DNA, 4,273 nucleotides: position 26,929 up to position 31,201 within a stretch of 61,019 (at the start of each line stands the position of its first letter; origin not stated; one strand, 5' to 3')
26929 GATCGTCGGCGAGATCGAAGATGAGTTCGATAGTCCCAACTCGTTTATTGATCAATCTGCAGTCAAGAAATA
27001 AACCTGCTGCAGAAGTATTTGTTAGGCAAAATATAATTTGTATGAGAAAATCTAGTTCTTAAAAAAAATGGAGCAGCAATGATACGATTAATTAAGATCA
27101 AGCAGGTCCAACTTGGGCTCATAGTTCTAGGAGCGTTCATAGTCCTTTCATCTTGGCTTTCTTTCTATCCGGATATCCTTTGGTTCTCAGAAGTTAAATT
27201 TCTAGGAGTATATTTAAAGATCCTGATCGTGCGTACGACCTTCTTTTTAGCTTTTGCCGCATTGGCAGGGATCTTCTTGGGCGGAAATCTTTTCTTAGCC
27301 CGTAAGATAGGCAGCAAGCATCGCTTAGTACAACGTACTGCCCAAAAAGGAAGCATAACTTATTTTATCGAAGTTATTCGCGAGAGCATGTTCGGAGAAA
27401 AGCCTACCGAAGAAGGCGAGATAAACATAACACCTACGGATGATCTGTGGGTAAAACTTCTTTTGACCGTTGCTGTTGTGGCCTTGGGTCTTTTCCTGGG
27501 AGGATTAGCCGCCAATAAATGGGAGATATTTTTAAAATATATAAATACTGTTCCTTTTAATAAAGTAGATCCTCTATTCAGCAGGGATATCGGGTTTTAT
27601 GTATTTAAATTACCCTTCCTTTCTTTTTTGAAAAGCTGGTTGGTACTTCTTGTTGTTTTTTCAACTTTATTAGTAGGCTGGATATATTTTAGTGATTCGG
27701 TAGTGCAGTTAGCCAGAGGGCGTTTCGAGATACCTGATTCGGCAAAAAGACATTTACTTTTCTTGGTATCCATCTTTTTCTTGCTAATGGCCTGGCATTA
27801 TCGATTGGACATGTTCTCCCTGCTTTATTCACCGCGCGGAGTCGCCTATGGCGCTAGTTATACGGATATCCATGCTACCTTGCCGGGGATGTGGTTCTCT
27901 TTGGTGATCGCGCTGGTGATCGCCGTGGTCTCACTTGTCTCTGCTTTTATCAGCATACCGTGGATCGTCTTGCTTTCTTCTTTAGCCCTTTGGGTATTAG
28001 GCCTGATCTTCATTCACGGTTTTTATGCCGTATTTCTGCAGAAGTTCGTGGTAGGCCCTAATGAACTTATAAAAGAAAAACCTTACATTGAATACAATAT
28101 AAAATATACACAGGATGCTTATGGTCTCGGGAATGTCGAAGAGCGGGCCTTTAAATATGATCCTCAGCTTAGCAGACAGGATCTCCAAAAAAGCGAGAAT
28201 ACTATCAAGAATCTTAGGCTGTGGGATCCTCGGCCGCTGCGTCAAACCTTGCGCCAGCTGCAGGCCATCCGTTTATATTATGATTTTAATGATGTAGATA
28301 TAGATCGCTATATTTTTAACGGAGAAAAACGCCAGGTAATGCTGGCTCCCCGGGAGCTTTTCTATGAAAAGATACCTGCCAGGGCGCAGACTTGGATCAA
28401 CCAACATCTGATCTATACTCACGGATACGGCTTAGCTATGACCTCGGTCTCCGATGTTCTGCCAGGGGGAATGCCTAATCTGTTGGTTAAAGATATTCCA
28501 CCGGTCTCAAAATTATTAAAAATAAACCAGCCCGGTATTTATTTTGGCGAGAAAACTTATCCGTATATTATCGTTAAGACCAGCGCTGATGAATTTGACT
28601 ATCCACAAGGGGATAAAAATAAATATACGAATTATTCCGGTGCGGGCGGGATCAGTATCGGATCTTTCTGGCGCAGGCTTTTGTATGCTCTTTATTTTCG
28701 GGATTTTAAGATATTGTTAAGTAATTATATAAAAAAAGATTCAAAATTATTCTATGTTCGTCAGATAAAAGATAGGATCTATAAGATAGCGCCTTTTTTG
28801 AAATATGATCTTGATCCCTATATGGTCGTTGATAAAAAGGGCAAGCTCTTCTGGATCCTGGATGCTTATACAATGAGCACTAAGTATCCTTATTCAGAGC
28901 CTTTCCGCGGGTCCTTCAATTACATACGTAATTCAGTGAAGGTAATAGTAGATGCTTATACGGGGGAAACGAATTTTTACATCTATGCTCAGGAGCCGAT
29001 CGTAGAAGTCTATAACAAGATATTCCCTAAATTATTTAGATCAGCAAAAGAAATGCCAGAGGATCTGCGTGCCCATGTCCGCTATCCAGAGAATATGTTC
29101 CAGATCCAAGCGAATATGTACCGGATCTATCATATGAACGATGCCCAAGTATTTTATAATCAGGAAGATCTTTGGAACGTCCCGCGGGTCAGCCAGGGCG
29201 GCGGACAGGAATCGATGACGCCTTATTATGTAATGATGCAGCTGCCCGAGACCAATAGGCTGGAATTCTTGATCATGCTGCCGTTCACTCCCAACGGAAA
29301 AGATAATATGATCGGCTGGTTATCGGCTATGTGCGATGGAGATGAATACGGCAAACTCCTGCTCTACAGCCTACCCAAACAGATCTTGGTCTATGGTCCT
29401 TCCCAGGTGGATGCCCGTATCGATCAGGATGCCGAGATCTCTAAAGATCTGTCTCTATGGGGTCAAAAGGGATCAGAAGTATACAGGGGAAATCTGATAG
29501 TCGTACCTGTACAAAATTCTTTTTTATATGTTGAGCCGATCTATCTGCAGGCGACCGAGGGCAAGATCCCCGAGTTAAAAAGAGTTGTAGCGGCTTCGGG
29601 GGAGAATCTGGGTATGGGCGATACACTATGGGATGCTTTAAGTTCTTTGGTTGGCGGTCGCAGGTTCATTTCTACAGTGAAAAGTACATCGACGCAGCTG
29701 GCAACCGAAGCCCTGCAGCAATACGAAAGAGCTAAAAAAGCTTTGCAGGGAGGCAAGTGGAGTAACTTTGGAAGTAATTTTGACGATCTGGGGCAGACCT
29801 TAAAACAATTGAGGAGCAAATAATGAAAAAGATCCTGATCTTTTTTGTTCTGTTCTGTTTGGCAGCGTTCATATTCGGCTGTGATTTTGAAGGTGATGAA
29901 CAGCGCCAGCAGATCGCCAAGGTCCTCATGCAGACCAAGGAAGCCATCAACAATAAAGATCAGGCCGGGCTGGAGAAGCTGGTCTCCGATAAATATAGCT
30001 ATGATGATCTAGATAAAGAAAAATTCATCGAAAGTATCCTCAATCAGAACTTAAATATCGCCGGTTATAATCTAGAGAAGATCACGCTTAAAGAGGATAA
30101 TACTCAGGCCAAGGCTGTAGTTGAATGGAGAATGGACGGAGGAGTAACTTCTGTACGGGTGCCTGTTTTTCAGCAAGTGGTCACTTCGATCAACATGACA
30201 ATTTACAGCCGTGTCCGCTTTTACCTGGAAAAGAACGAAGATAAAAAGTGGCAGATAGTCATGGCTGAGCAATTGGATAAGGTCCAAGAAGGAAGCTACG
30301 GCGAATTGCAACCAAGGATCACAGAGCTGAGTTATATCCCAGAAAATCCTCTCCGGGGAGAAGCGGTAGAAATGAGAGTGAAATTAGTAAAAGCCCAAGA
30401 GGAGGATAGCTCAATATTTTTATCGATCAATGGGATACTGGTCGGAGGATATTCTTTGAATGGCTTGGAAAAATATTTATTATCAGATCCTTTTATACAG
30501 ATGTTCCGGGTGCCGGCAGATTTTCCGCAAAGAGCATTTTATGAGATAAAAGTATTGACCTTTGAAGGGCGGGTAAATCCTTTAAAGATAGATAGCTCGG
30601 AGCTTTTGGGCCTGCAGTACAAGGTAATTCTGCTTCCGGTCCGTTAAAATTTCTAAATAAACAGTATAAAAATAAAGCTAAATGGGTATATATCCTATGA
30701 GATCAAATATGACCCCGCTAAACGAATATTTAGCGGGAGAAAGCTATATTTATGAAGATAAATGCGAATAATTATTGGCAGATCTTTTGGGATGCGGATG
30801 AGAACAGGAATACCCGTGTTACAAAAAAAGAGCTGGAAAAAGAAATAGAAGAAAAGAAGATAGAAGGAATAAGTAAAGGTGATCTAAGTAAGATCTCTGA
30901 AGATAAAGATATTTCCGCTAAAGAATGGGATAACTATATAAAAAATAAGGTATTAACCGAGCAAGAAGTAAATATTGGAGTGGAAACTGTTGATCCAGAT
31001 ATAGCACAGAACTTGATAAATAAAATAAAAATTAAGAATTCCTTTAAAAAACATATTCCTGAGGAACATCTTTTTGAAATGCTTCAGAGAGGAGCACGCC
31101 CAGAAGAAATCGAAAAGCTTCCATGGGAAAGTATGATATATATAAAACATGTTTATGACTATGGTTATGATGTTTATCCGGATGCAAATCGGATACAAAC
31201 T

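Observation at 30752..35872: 1706-aa orphan giant protein with a novel-looking 'KLPW' tandem repeat array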

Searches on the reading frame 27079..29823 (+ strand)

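Call 5: search_protein_families(library=pfam, proteins=[window:27079-29823:+], max_evalue=0.01)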
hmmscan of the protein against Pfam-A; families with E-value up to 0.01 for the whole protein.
window:27079-29823:+ (914 aa): 1 family
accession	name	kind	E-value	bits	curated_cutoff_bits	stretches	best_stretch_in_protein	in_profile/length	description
PF03699.18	UPF0182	-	2.6e-284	945.6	27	1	14-794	6-770/770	Uncharacterised protein family (UPF0182)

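Call 6: search_protein_families(library=ncbifam, proteins=[window:27079-29823:+], max_evalue=0.01)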
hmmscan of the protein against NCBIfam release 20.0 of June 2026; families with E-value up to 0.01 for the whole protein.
window:27079-29823:+ (914 aa): 3 families
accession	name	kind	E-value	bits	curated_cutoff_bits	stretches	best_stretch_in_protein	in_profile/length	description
NF002707.0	PRK02509.1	equivalog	4.6e-265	882.1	949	2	126-858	192-963/983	hypothetical protein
NF000825.0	PRK00068.1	subfamily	2.1e-235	783.9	995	1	13-886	21-916/973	hypothetical protein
NF009097.0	PRK12438.1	subfamily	1.8e-129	433.4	1254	1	12-867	22-905/991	hypothetical protein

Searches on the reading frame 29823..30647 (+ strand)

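Call 5: search_protein_families(library=pfam, proteins=[window:29823-30647:+], max_evalue=0.01)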
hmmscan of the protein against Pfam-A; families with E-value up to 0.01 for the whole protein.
window:29823-30647:+ (274 aa): 0 families

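Call 6: search_protein_families(library=ncbifam, proteins=[window:29823-30647:+], max_evalue=0.01)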
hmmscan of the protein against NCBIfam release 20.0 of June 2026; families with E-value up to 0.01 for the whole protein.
window:29823-30647:+ (274 aa): 0 families

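Call 11: search_protein_families(library=phrogs, proteins=[window:29823-30647:+], max_evalue=1)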
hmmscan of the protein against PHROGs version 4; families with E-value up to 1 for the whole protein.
window:29823-30647:+ (274 aa): 2 families
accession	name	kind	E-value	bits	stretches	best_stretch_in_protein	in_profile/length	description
phrog_21339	-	other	0.004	18.5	1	2-60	2-59/100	lipoprotein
phrog_8136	-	unknown function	0.023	14.3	1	17-97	292-373/377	-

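Call 98: search_protein_families(library=padloc, proteins=[window:29823-30644:+], max_evalue=0.01)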
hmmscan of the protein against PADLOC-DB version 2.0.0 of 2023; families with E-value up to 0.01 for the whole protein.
window:29823-30644:+ (274 aa): 0 families

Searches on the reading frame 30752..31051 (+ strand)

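Call 9: search_protein_families(library=pfam, proteins=[window:30752-31051:+], max_evalue=10)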
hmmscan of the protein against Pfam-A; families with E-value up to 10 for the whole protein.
window:30752-31051:+ (100 aa): 2 families
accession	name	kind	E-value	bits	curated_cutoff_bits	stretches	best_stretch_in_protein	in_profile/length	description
PF14639.11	YqgF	-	0.26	11.5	35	1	8-99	35-123/150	Holliday-junction resolvase-like of SPT6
PF07074.17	TRAP-gamma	-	0.77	9.8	25.2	1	22-64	67-109/170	Translocon-associated protein, gamma subunit (TRAP-gamma)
